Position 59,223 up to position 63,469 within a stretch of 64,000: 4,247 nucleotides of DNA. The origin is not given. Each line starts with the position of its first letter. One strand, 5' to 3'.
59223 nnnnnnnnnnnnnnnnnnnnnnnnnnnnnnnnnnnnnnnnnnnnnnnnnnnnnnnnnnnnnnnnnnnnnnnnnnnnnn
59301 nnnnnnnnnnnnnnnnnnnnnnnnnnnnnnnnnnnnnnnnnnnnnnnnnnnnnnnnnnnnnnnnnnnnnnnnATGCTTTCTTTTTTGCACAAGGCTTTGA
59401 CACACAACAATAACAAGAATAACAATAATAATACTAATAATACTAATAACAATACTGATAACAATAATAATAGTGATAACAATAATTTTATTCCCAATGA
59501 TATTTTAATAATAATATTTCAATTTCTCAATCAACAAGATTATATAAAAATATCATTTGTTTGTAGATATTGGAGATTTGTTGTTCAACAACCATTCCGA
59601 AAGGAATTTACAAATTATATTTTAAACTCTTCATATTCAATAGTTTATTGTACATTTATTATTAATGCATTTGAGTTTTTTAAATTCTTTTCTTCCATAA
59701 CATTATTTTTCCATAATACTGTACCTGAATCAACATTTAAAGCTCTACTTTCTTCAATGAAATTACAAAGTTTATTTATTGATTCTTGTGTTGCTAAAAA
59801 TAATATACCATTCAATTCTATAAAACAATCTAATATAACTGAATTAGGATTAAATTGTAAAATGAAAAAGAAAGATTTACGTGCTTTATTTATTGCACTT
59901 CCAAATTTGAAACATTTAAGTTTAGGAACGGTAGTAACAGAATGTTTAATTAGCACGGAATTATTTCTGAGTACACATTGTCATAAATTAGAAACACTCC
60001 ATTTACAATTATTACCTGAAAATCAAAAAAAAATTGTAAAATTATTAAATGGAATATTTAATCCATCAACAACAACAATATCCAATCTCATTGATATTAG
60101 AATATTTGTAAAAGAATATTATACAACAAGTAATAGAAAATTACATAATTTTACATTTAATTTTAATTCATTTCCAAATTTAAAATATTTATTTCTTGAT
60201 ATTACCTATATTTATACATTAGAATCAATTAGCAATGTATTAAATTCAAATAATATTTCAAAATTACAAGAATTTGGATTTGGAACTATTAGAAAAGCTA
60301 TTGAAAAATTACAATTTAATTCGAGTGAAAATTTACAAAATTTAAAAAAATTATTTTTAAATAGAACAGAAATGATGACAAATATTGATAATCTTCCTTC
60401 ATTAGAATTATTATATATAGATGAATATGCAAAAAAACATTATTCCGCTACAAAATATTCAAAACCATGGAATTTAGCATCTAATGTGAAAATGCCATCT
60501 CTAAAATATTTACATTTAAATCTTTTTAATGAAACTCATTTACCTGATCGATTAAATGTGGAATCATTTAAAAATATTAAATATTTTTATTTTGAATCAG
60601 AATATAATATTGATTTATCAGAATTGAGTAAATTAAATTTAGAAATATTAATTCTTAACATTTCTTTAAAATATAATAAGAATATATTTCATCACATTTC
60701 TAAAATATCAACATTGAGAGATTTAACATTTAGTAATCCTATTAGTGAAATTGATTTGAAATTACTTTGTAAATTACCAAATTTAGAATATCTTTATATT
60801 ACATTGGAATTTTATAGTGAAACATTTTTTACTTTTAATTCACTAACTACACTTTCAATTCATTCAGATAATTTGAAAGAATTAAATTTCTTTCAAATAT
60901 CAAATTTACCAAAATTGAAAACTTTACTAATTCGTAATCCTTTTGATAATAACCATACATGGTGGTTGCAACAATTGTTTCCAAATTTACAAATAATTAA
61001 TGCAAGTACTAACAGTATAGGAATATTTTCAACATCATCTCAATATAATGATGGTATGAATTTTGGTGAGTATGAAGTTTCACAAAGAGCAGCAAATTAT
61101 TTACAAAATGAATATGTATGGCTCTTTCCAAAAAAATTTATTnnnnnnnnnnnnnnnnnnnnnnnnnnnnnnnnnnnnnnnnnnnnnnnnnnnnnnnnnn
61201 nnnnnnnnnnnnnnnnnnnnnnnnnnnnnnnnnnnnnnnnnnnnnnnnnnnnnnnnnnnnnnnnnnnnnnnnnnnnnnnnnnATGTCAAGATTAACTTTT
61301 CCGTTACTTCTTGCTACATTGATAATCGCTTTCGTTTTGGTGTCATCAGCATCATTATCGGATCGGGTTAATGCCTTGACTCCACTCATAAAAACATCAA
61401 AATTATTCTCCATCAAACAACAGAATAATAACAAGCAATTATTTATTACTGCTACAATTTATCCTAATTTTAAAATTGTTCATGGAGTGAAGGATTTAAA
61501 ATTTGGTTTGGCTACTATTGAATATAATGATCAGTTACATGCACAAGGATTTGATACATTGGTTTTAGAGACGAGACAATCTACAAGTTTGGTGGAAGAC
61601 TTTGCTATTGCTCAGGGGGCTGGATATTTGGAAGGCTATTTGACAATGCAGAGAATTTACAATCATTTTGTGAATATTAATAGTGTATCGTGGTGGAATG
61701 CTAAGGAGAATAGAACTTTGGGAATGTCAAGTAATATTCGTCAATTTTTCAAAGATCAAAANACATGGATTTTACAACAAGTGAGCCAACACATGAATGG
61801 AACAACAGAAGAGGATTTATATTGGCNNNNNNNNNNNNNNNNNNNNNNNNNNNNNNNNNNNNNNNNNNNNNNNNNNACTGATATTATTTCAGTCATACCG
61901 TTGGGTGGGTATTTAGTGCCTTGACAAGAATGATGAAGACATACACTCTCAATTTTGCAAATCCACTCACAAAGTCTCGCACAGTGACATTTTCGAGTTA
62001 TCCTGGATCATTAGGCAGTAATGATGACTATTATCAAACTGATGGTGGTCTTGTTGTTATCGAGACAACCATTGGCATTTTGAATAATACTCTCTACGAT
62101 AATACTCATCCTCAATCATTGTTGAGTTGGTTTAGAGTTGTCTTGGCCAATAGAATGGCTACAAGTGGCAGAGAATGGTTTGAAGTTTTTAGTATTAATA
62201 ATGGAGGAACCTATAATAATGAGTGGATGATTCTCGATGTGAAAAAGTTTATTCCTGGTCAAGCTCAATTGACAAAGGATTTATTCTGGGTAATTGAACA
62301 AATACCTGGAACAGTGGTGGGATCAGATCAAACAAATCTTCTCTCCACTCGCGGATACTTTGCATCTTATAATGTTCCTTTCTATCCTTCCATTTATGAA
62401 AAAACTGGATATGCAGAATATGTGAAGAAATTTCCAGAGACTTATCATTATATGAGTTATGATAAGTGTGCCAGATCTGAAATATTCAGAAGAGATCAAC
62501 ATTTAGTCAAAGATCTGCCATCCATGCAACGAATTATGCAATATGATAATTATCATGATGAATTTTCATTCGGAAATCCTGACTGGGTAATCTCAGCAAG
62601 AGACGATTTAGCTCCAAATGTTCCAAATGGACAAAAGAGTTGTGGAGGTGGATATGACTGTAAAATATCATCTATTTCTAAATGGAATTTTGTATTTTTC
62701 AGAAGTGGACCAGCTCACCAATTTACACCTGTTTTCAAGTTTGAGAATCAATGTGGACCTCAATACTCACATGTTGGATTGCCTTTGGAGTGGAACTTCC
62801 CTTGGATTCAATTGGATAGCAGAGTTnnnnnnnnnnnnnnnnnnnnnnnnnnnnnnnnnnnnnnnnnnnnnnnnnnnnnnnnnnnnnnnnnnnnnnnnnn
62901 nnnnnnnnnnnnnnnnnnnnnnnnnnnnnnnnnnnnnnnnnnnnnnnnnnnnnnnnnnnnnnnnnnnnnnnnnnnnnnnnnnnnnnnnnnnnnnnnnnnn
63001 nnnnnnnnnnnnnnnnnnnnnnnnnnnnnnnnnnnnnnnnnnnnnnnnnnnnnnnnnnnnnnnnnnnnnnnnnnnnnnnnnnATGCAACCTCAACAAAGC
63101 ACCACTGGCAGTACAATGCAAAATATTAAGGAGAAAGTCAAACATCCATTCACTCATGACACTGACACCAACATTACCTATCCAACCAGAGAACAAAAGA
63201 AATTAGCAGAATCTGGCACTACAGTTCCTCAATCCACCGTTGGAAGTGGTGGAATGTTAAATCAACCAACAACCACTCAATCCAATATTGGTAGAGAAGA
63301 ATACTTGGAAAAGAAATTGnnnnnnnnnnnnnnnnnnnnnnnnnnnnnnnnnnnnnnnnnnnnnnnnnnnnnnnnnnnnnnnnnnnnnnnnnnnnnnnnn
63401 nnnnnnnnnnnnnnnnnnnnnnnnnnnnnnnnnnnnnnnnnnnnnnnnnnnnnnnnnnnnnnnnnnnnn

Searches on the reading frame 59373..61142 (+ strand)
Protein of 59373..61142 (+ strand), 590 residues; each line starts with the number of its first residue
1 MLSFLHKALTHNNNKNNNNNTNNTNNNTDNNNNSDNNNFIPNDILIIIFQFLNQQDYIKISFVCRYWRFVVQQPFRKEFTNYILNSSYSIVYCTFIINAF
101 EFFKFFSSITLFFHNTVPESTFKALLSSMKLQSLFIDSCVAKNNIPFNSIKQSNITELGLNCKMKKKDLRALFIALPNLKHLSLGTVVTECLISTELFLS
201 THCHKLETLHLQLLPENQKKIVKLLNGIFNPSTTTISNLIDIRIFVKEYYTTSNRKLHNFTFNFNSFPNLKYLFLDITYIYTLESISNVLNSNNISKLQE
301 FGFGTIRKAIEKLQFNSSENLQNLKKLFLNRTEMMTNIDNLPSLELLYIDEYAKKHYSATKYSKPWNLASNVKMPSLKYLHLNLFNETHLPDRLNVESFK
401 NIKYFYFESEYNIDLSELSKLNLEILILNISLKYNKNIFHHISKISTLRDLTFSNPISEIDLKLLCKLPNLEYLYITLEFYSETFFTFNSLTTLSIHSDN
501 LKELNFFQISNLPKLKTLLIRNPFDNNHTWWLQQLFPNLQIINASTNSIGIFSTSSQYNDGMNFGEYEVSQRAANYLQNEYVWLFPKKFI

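Call 12: find_encoding_contigs(protein=window:59373-61142:+, flank=10000, max_places=4)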
Protein window:59373-61142:+ (590 aa): no gene with exactly this product is on record in the collection.

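Call 34: search_protein_families(library=pfam, proteins=[window:59373-61142:+], max_evalue=0.01)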
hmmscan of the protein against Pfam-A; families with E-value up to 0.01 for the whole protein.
window:59373-61142:+ (590 aa): 3 families
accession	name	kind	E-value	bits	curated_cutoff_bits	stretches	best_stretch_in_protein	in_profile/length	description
PF12937.12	F-box-like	-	8.1e-08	32.4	24.3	1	40-74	4-38/47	F-box-like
PF00646.38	F-box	-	1.5e-07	31.4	20.5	1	40-74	4-38/43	F-box domain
PF12799.13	LRR_4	-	3e-05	24.6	27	1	447-476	2-30/44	Leucine Rich repeats (2 copies)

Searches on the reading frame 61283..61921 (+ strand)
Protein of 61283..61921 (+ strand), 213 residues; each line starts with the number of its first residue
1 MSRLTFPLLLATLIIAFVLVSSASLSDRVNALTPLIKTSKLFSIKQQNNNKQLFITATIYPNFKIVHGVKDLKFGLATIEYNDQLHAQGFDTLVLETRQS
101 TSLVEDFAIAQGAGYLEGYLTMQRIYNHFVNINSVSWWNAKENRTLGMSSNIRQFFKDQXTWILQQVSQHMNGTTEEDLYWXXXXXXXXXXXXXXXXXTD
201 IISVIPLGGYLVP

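Call 60: search_protein_families(library=pfam, proteins=[window:61283-61921:+], max_evalue=0.01)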
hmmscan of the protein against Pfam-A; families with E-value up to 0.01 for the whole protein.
window:61283-61921:+ (213 aa): 1 family
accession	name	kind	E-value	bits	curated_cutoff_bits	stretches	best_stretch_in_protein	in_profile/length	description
PF04916.18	Phospholip_B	-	6.3e-13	48.7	27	1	78-182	2-94/487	Phospholipase B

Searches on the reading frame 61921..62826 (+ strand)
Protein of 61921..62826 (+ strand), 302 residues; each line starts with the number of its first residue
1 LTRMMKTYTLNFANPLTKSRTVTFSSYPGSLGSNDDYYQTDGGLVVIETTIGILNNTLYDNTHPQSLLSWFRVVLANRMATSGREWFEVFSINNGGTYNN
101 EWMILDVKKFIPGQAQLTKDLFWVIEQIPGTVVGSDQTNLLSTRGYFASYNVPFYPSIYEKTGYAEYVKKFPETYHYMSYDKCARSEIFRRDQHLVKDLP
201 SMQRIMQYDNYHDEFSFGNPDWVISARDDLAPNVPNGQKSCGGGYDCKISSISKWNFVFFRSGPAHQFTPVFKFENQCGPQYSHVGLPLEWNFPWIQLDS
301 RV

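Call 60: search_protein_families(library=pfam, proteins=[window:61921-62826:+], max_evalue=0.01)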
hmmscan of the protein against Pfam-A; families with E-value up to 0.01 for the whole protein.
window:61921-62826:+ (302 aa): 1 family
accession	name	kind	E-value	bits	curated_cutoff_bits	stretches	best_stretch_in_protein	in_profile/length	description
PF04916.18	Phospholip_B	-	7e-103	345.3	27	1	1-297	192-486/487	Phospholipase B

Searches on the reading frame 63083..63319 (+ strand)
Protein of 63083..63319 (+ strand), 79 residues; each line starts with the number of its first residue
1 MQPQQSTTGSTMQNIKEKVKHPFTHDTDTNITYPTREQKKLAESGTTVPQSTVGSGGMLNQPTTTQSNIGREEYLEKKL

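Call 9: find_encoding_contigs(protein=window:63083-63319:+, flank=10000, max_places=4)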
Protein window:63083-63319:+ (79 aa): 2 contigs read that carry it; 2 places shown.
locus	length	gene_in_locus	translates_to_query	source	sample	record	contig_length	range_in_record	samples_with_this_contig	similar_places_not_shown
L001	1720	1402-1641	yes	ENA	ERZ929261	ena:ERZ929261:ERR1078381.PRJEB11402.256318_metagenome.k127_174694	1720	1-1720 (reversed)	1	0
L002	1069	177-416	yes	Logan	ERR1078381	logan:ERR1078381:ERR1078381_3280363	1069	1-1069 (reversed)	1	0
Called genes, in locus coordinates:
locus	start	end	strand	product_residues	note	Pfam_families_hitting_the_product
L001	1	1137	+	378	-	?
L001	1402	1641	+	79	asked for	-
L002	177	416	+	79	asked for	-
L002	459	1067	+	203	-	?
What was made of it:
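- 63083..63322 (+): Separate upstream 79-aa ORF with no Pfam family. GenBank model XP_002670359.1 wrongly splices it onto this gene and so skips the F-box. Metagenome gene calls treat it as a gene of its own (call 9).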

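Call 60: search_protein_families(library=pfam, proteins=[window:63083-63319:+], max_evalue=0.01)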
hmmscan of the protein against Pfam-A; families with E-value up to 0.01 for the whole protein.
window:63083-63319:+ (79 aa): 0 families
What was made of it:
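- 63083..63322 (+): No Pfam hit (call 60).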
